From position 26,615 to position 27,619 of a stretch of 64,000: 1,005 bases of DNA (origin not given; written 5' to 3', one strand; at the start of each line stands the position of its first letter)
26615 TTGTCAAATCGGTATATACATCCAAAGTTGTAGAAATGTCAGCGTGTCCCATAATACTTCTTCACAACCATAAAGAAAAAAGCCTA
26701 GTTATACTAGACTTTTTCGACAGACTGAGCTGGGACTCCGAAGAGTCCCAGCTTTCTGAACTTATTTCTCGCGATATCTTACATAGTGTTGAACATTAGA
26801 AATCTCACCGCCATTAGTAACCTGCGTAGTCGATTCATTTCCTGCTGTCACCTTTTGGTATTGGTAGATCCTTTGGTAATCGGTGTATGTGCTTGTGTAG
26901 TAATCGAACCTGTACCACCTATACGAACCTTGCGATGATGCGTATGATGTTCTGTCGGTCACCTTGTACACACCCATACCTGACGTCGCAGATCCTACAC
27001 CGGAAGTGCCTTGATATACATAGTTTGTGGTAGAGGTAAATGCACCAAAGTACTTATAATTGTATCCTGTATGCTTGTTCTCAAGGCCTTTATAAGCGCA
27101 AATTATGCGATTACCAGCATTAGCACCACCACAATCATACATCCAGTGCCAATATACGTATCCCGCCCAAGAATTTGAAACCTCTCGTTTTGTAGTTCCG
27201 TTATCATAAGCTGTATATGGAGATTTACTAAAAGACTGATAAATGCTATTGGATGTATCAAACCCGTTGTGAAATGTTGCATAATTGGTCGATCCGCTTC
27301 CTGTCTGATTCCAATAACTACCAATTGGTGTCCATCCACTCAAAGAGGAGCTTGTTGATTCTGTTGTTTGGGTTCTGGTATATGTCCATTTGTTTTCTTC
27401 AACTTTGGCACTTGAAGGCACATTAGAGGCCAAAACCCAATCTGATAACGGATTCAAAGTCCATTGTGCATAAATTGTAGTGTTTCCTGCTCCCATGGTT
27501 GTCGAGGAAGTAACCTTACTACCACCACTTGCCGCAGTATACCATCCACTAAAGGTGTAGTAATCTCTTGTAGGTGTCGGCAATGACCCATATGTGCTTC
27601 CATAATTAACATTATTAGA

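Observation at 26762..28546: PASTA kinase extended by five Listeria-Bacteroides (Flg_new) repeats and a 229-aa aromatic-rich terminal domain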

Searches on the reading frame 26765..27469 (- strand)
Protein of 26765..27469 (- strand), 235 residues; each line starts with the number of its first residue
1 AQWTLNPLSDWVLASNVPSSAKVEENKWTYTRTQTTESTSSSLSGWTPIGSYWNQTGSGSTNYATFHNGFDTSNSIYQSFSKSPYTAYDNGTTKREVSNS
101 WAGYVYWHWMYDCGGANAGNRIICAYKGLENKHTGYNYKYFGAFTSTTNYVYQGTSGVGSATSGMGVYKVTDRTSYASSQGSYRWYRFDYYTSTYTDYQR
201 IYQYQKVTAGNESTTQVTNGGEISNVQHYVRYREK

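Call 9: find_homologous_proteins(query=window:26765-27451:-, max_evalue=0.001)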
Query seq(229 aa) (229 aa): 46 proteins with E <= 0.001 among 189 candidates.
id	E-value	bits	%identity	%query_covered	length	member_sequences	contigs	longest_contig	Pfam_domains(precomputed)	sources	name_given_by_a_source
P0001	1.0e-79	286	63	100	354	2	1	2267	PF09479.17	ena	-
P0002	2.1e-71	259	59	98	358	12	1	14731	-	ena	-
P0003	4.0e-66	241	56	100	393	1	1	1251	PF09479.17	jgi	jgi:uncharacterized repeat protein (TIGR02543 family)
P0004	4.4e-66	241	56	100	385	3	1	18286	PF09479.17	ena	-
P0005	1.3e-63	233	56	100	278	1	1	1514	-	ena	-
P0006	1.0e-60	224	52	96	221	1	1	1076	-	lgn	-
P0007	5.4e-60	221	52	100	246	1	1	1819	-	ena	-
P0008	2.7e-59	219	53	99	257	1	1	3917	-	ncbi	-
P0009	3.1e-58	215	50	100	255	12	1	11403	-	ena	-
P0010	2.5e-57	213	51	98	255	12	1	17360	-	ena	-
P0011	5.5e-57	211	51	98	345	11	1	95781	PF07679.23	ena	-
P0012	6.6e-57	211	53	99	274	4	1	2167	-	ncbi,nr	ncbi:MAG: hypothetical protein IIU33_01445, partial [Bacteroidales bacterium]|nr:hypothetical protei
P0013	9.5e-57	211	58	79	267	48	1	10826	-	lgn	-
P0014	3.5e-56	209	54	100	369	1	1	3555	PF09479.17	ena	-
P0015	4.7e-56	208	51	100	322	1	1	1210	PF09479.17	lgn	-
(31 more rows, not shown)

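Call 27: predict_structure(alignment_id=A1)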
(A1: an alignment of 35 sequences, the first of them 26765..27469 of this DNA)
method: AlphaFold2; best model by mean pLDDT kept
length: 235 residues; sequences in the alignment: 35
mean_pLDDT: 93.4   pTM: 0.76
mean pLDDT of the five models: 93.4, 93.0, 92.8, 92.6, 92.2
residues with pLDDT >= 90: 202; 70-90: 22; 50-70: 9; < 50: 2
segments of 3 or more residues with pLDDT < 50: none
pLDDT, mean of each block of 10 residues (from residue 1): 81 96 97 98 98 98 96 98 98 98 97 92 89 84 97 71 82 93 96 99 98 96 97 92
secondary structure, 60 per line:
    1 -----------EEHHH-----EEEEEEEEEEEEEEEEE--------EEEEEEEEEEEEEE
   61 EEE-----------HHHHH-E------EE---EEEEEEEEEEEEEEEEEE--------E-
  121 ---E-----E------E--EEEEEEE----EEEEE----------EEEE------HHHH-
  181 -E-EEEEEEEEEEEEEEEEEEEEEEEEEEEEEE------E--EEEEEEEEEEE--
elements in order: E22-38 E47-63 H75-79 E93-110 E140-146 E151-155 E166-169 H176-179 E184-213 E223-233
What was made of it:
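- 26765..27451 (-): C-terminal 229-aa all-beta tip domain from an unannotated family, with the motif KR.............. AF2 pLDDT 93.4, pTM 0.76 (call 27).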

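Call 28: search_protein_representatives(alignment_id=A1)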
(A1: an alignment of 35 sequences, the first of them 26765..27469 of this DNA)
Query: 35 sequences, 287 profile positions. Proteins with E-value up to 0.001 (for the whole library): 1166; up to 1e-10: 763; up to 1e-30: 282. The best 150 are listed.
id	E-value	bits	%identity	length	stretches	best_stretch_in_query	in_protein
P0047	1.1e-159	546.9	-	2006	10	9-285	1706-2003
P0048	2.3e-124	430.9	-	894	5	3-287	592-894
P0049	4.7e-120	416.8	-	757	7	12-287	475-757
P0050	1.0e-119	415.6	-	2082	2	10-287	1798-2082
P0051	1.7e-119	414.9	-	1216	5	3-287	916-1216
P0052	4.6e-119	413.5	-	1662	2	12-286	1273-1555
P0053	7.9e-118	409.4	-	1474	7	3-286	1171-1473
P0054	1.9e-117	408.2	-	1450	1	6-287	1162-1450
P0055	2.9e-116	404.3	-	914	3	5-286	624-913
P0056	1.3e-115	402.1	-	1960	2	23-287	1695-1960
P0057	2.3e-115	401.4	-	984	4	3-286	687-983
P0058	3.8e-113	394.1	-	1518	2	4-287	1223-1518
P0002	3.0e-112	391.2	-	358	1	48-286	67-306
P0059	4.7e-111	387.2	-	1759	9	3-287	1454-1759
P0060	7.0e-110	383.4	-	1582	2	22-287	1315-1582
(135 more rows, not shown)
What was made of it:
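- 26765..27451 (-): 282 clusters at E<1e-30 (call 28).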

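Call 31: fold_search(model_id=the predicted structure, library=pdb)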
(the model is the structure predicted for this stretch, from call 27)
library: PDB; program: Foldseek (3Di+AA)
matches with E <= 10: 291; with E <= 0.001: 0
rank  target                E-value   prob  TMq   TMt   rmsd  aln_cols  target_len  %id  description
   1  9f3q_A                2.1e-01  0.03  0.10  0.08  26.1       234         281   10  Poliovirus type 1 (strain Mahoney) stabilised virus-like particle (PV1 SC6b) in complex with GPP3 and GSH. (released 2025-01-29)
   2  8e8l_1                2.9e-01  0.07  0.12  0.10  26.2       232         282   11  9H2 Fab-poliovirus 1 complex (released 2023-06-21)
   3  4wm8_A                3.6e-01  0.05  0.12  0.10  24.9       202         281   12  Crystal Structure of Human Enterovirus D68 (released 2015-01-14)
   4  8ugq_C                3.6e-01  0.01  0.08  0.08  39.6       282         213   11  CryoEM Structure of Maize Streak Virus (MSV) - Geminivirus (released 2023-11-22)
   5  1xyr_1                4.0e-01  0.05  0.12  0.12  26.6       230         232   11  Poliovirus 135S cell entry intermediate (released 2005-08-02)
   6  6csh_A                4.0e-01  0.03  0.11  0.12  26.8       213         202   13  CryoEM structure of human enterovirus D68 emptied particle (pH 5.5 and 33 degrees Celsius) (released 2018-12-19)
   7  7bve_A                4.0e-01  0.02  0.09  0.03  31.0       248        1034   11  Cryo-EM structure of Mycobacterium smegmatis arabinosyltransferase EmbC2-AcpM2 in complex with ethambutol (released 2020-04-29)
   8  7eai_A                4.3e-01  0.04  0.08  0.08  28.6       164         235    9  Echovirus3 empty compacted particle (released 2021-07-14)
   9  4q4v_1                4.5e-01  0.06  0.14  0.12  26.6       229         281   10  Crystal structure of Coxsackievirus A24v (released 2014-11-05)
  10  9eyy_A                4.5e-01  0.05  0.12  0.10  26.1       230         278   11  Poliovirus type 1 (strain Mahoney) native conformation stabilised virus-like particle (PV1 SC6b) from a yeast expressi (released 2025-01-29)
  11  8ugq_H                4.7e-01  0.01  0.08  0.09  39.2       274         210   10  CryoEM Structure of Maize Streak Virus (MSV) - Geminivirus (released 2023-11-22)
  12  8e8s_1                5.0e-01  0.02  0.08  0.07  28.2       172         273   11  9H2 Fab-poliovirus 2 complex (released 2023-06-21)
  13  2plv_1                5.3e-01  0.04  0.11  0.09  26.0       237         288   12  STRUCTURAL FACTORS THAT CONTROL CONFORMATIONAL TRANSITIONS AND SEROTYPE SPECIFICITY IN TYPE 3 POLIOVIRUS (released 1989-10-17)
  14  6ilj_A                5.3e-01  0.02  0.09  0.08  29.6       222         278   14  Cryo-EM structure of Echovirus 6 complexed with its attachment receptor CD55 at PH 5.5 (released 2019-05-15)
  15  8ugq_B                5.3e-01  0.01  0.08  0.08  39.3       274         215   10  CryoEM Structure of Maize Streak Virus (MSV) - Geminivirus (released 2023-11-22)
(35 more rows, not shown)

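Call 38: search_protein_families(library=ncbifam, proteins=[window:26765-27469:-], max_evalue=0.01)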
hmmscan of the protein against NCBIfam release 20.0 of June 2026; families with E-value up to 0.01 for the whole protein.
window:26765-27469:- (235 aa): 0 families

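Call 44: fold_search(model_id=the predicted structure, library=viral)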
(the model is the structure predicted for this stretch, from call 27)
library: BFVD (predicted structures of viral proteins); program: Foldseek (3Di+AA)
matches with E <= 10: 365; with E <= 0.001: 0
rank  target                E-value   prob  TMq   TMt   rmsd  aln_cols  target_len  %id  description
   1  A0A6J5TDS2            8.1e-02  0.04  0.09  0.04  37.1       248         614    8  Uncharacterized protein [uncultured Caudovirales phage]
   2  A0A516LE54            1.9e-01  0.03  0.09  0.09  34.4       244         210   13  (no name in the UniProt tables at hand)
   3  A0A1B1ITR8            2.5e-01  0.06  0.13  0.08  31.6       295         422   10  (no name in the UniProt tables at hand)
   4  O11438                2.9e-01  0.02  0.07  0.06  34.4       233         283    5  Movement protein [Tenuivirus urochloae]
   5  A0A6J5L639            3.0e-01  0.02  0.12  0.06  55.2       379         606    9  PA14 domain containing protein (Fragment) [uncultured Caudovirales phage]
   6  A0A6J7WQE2            3.2e-01  0.02  0.07  0.02  32.1       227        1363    8  Tip attachment protein J central straight fiber domain-containing protein [uncultured Caudovirales phage]
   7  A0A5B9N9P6            3.9e-01  0.02  0.09  0.04  35.1       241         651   10  (no name in the UniProt tables at hand)
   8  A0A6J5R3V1            3.9e-01  0.02  0.09  0.05  35.2       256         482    7  Collagen triple helix repeat [uncultured Caudovirales phage]
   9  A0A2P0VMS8            4.2e-01  0.02  0.10  0.11  24.6       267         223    8  Uncharacterized protein [Tetraselmis virus 1]
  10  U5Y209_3              5.4e-01  0.02  0.10  0.04  25.5       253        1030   10  Polyprotein (Fragment) [Brinovirus]
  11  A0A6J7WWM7            5.4e-01  0.01  0.06  0.08  32.2       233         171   12  Uncharacterized protein [uncultured Caudovirales phage]
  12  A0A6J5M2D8            5.7e-01  0.01  0.06  0.08  36.2       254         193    8  Uncharacterized protein [uncultured Caudovirales phage]
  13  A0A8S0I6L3            6.4e-01  0.02  0.09  0.11  35.0       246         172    9  (no name in the UniProt tables at hand)
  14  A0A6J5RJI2            6.4e-01  0.02  0.09  0.04  30.4       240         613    9  Collagen triple helix repeat [uncultured Caudovirales phage]
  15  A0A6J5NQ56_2          6.7e-01  0.03  0.09  0.02  29.7       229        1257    8  Collagen triple helix repeat [uncultured Caudovirales phage]
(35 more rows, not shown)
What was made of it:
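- On Any described family for the C-terminal 229-aa domain: The best Foldseek results are E 0.2 in PDB and 0.08 in BFVD, with TM about 0.1 (calls 31, 44).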

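Call 56: search_solved_structures(query=A2, max_evalue=10)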
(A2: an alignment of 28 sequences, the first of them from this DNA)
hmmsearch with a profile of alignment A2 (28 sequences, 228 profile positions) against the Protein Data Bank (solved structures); distinct sequences matched with E-value up to 10: 0.
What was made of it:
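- Tried and rejected: A profile of 28 tip domains gave nothing against PDB sequences (call 56).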

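Call 57: search_protein_families(library=pfam, alignment_id=A2, max_evalue=1)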
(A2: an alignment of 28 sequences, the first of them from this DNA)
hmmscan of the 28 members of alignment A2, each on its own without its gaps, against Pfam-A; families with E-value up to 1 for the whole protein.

A. member 1, seq(229 aa): 0 families

B. families by the number of members that match (of 28 scanned): 5 families
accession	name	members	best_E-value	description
PF17973.7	bMG10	1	0.11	Bacterial Alpha-2-macroglobulin MG10 domain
PF01016.24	Ribosomal_L27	1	0.11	Ribosomal L27 protein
PF21470.2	BppU-like_C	1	0.12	Minor structural protein 5-like, C-terminal domain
PF04843.18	Herpes_teg_N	1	0.14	Herpesvirus tegument protein, N-terminal conserved region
PF25079.1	COB_C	1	0.34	COBRA family C-terminal domain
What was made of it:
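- Tried and rejected: Member-by-member Pfam scans at E up to 1 gave nothing consistent (call 57).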

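Call 72: find_encoding_contigs(protein=P0011, flank=6000, max_places=1)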
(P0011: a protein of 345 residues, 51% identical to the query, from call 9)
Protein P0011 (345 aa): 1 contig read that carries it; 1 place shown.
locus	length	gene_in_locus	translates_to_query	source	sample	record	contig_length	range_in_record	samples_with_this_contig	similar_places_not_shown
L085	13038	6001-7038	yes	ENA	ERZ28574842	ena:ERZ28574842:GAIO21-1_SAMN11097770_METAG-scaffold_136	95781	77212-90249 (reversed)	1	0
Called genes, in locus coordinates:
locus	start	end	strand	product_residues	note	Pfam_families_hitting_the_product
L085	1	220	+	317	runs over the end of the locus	PF00535:Glycos_transf_2, PF10111:Glyco_tranf_2_2, PF13641:Glyco_tranf_2_3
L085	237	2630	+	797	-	PF00037:Fer4 (weak), PF12838:Fer4_7, PF13187:Fer4_9, PF13237:Fer4_10 (weak), PF13484:Fer4_16 (faint), PF14697:Fer4_21 (weak), PF04432:FrhB_FdhB_C, PF04230:PS_pyruv_trans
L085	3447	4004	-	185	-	-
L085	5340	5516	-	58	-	-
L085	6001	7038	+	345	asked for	PF07679:I-set (faint)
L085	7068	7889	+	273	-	PF01061:ABC2_membrane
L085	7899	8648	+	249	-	PF13555:AAA_29 (weak), PF00005:ABC_tran, PF13304:AAA_21 (faint)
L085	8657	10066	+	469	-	PF13727:CoA_binding_3, PF02397:Bac_transf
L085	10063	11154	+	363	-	PF13477:Glyco_trans_4_2, PF13439:Glyco_transf_4, PF13579:Glyco_trans_4_4, PF20706:GT4-conflict (faint), PF00534:Glycos_transf_1, PF13692:Glyco_trans_1_4, PF13524:Glyco_trans_1_2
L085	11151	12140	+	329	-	PF03816:LytR_cpsA_psr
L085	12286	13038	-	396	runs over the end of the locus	PF00872:Transposase_mut, PF10551:MULE (weak)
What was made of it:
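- One tip-domain protein is encoded inside a wall-polysaccharide locus with a polysaccharide pyruvyl transferase, an ABC exporter, glycosyltransferases and a LytR-CpsA-Psr ligase (call 72).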

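Call 73: find_encoding_contigs(protein=P0009, flank=6000, max_places=1)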
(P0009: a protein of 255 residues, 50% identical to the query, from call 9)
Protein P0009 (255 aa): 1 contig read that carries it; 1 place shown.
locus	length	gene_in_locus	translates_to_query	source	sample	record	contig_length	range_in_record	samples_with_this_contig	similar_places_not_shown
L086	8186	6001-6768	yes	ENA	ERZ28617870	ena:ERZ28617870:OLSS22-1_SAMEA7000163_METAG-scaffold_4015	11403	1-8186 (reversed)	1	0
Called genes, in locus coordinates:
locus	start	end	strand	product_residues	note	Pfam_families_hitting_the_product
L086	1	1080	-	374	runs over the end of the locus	-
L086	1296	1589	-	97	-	PF12844:HTH_19, PF13560:HTH_31, PF01381:HTH_3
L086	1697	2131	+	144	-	PF00404:Dockerin_1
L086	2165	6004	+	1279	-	-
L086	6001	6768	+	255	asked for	-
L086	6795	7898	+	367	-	-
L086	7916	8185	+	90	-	?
